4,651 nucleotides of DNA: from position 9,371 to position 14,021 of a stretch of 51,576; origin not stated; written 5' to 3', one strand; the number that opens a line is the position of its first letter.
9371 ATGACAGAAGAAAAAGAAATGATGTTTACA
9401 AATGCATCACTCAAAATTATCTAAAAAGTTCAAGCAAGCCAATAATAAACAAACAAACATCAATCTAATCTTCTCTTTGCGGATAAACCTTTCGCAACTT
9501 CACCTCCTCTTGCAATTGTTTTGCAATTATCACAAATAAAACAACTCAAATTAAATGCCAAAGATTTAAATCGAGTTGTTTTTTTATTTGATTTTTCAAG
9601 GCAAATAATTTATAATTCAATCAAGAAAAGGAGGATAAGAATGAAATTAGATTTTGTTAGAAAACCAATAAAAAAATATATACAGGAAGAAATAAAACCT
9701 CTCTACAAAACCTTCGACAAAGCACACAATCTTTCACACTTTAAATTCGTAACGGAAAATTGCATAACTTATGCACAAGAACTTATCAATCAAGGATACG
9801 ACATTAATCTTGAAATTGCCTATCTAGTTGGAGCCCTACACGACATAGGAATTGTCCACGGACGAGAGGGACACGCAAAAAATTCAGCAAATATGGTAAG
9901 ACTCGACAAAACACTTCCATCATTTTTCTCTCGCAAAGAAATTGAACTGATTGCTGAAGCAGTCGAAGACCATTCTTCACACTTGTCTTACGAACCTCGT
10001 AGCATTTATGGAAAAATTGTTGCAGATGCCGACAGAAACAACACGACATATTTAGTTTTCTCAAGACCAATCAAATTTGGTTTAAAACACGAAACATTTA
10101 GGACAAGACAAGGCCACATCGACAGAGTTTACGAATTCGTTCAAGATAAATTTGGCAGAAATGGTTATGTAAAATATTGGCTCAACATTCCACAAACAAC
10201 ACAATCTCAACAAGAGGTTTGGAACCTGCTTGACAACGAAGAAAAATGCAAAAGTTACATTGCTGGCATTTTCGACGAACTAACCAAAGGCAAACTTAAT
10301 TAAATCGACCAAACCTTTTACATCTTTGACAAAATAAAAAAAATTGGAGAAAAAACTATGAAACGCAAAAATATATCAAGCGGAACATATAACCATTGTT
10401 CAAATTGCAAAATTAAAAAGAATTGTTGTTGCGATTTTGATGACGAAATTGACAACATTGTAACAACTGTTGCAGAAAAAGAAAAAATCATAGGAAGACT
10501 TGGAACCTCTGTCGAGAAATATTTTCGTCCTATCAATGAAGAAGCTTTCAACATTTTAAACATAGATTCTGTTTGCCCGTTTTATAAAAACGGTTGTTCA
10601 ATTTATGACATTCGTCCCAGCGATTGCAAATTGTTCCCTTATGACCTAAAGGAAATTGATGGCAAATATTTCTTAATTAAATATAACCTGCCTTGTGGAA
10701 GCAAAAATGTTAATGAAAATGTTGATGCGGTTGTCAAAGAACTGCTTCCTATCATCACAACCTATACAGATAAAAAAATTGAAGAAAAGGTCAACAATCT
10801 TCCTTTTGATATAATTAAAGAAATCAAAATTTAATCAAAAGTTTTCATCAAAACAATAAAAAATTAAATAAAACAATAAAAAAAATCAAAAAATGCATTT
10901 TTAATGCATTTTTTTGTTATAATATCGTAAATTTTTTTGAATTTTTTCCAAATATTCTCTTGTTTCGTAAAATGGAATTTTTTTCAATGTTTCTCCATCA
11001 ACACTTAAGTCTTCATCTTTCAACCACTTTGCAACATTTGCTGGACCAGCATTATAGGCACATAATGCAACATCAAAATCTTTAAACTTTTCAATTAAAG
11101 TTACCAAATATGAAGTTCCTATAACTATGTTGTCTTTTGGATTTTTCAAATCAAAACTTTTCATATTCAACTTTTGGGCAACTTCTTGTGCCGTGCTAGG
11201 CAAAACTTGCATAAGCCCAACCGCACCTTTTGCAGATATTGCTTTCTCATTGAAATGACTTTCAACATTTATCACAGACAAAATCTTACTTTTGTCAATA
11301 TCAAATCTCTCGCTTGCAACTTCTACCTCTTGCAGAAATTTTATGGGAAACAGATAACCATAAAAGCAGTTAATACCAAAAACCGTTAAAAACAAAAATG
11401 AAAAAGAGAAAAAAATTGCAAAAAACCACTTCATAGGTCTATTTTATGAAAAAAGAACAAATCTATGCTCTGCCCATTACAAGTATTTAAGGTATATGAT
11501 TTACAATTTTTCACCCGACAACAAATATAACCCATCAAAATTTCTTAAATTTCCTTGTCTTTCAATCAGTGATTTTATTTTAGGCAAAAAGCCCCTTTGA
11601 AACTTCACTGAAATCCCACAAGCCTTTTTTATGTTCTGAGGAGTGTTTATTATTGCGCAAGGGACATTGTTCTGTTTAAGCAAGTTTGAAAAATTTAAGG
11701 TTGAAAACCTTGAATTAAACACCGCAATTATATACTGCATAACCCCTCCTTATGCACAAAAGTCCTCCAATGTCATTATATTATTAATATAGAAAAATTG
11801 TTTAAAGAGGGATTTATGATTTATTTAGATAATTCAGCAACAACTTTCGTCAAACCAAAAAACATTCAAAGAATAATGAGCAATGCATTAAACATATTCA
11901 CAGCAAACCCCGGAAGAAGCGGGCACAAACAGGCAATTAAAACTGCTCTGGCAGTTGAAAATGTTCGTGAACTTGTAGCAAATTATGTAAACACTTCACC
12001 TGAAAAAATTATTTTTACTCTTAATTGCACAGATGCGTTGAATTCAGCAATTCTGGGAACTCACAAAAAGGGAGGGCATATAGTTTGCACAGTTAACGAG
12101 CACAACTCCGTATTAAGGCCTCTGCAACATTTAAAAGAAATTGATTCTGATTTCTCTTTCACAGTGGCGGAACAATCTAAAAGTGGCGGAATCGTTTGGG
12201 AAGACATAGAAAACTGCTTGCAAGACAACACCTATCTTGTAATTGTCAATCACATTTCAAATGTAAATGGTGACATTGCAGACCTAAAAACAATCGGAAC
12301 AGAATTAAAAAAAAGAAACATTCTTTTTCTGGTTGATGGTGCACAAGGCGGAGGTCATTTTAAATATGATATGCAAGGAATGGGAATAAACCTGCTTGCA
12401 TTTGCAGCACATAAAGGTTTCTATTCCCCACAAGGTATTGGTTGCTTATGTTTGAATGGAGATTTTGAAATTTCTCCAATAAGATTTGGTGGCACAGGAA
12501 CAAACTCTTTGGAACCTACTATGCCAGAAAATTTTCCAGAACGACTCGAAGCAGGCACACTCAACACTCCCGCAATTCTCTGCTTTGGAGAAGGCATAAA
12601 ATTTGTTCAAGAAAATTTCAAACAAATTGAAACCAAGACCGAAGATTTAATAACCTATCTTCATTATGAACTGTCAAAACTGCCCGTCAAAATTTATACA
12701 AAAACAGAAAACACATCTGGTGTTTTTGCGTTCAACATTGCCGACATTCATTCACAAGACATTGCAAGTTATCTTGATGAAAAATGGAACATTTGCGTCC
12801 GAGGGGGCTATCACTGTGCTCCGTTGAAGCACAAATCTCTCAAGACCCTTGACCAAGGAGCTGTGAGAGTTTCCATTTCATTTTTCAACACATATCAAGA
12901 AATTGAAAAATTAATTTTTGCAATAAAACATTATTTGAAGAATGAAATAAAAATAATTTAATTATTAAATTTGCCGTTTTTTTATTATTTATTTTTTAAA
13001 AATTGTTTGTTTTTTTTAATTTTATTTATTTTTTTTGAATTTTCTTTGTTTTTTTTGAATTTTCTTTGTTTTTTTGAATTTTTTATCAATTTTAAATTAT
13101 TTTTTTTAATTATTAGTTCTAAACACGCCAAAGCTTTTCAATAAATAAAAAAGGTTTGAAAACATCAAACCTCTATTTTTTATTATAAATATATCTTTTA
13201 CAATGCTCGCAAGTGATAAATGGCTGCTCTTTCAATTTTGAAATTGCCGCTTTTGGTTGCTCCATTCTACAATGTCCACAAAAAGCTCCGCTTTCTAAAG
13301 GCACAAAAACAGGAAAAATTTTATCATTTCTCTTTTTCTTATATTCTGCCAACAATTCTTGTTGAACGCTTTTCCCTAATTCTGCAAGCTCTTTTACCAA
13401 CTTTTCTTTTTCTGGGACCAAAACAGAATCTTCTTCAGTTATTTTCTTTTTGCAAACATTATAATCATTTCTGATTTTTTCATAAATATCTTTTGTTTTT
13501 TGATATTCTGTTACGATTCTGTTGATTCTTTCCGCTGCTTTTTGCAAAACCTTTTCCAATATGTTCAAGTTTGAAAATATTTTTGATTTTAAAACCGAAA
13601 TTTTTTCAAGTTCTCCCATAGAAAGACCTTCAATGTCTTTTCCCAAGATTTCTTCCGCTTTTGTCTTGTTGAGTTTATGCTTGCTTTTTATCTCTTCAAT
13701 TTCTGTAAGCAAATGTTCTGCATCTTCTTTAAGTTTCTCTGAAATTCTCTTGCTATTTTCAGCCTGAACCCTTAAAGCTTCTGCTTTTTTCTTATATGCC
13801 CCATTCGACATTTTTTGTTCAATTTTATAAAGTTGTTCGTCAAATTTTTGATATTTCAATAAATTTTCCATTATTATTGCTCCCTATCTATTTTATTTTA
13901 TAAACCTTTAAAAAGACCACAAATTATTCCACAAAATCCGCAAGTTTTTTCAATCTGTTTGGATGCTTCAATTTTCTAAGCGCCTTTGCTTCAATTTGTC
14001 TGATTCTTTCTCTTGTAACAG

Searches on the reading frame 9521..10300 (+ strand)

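Call 9: search_protein_families(library=pfam, proteins=[window:9521-10300:+], max_evalue=0.001)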
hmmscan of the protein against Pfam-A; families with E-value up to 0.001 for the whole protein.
window:9521-10300:+ (260 aa): 1 family
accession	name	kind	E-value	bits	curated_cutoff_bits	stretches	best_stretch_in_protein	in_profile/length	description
PF01966.28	HD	-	1.5e-09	38.6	22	1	87-172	18-112/116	HD domain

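Call 10: search_protein_families(library=padloc, proteins=[window:9521-10300:+], max_evalue=0.001)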
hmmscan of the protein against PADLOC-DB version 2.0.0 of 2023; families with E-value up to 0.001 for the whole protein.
window:9521-10300:+ (260 aa): 0 families

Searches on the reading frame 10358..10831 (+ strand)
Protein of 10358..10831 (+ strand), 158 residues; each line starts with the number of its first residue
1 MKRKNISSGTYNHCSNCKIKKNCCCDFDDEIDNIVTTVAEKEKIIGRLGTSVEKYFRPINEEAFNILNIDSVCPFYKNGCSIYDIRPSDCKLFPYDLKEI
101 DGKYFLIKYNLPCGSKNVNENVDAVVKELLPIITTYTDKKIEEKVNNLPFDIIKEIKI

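Call 9: search_protein_families(library=pfam, proteins=[window:10358-10831:+], max_evalue=0.001)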
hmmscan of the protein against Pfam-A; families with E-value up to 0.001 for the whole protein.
window:10358-10831:+ (158 aa): 1 family
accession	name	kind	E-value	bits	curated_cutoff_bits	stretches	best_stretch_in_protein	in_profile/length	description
PF03692.20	CxxCxxCC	-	0.00056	21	23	0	13-96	1-72/85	Putative zinc- or iron-chelating domain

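Call 10: search_protein_families(library=padloc, proteins=[window:10358-10831:+], max_evalue=0.001)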
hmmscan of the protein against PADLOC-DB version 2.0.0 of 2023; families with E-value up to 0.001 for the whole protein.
window:10358-10831:+ (158 aa): 0 families

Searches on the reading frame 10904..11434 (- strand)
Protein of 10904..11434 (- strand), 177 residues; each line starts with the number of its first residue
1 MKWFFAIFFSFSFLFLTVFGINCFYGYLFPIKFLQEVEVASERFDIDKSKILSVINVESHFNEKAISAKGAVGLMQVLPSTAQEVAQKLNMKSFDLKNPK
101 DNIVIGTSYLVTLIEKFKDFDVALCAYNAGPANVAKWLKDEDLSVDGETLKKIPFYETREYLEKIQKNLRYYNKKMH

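Call 9: search_protein_families(library=pfam, proteins=[window:10904-11434:-], max_evalue=0.001)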
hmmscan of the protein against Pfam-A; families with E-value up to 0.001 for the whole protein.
window:10904-11434:- (177 aa): 1 family
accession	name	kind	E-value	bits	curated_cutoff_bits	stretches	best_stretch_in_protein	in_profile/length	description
PF01464.25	SLT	-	3.1e-30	104.6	21.3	1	38-141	4-108/117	Transglycosylase SLT domain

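Call 10: search_protein_families(library=padloc, proteins=[window:10904-11434:-], max_evalue=0.001)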
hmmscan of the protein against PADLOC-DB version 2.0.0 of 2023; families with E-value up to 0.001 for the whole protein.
window:10904-11434:- (177 aa): 0 families

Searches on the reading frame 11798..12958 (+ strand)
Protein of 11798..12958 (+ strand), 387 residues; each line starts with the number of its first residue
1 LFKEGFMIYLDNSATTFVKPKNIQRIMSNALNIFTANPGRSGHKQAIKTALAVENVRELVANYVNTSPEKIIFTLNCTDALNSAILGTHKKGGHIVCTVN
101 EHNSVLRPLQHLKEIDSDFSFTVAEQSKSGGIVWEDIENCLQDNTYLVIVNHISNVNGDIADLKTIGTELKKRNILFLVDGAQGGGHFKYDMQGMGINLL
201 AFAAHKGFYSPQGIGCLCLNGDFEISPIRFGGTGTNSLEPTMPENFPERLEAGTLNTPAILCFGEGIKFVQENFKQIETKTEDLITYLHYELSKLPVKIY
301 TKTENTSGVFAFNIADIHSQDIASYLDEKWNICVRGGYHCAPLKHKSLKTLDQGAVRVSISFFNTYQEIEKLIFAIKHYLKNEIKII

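Call 9: search_protein_families(library=pfam, proteins=[window:11798-12958:+], max_evalue=0.001)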
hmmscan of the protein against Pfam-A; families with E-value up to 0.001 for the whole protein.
window:11798-12958:+ (387 aa): 3 families
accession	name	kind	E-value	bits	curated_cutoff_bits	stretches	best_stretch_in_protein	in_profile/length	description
PF00266.25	Aminotran_5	-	1e-79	268.7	21.5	1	8-372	1-371/371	Aminotransferase class-V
PF00155.27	Aminotran_1_2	-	6e-05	22.8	19.7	0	55-189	46-194/361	Aminotransferase class I and II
PF01053.26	Cys_Met_Meta_PP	-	8.9e-05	21.6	27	1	79-185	78-178/381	Cys/Met metabolism PLP-dependent enzyme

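Call 10: search_protein_families(library=padloc, proteins=[window:11798-12958:+], max_evalue=0.001)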
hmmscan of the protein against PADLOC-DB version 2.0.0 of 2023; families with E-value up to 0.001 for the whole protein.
window:11798-12958:+ (387 aa): 2 families
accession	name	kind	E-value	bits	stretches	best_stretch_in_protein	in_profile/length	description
PDLC02759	SspA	-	8.5e-59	197.7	1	9-380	1-370/374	SspA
PDLC02657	DndA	-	1.6e-57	193.5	1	8-377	1-369/372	DndA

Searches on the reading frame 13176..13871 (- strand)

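Call 9: search_protein_families(library=pfam, proteins=[window:13176-13871:-], max_evalue=0.001)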
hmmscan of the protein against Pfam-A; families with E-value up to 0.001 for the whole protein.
window:13176-13871:- (232 aa): 1 family
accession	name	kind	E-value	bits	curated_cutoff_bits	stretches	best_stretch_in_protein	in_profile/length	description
PF02591.20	Zn_ribbon_9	-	0.00014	22.3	29.1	1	198-227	2-32/33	C4-type zinc ribbon domain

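Call 10: search_protein_families(library=padloc, proteins=[window:13176-13871:-], max_evalue=0.001)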
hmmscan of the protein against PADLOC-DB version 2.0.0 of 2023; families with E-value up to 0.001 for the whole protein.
window:13176-13871:- (232 aa): 0 families
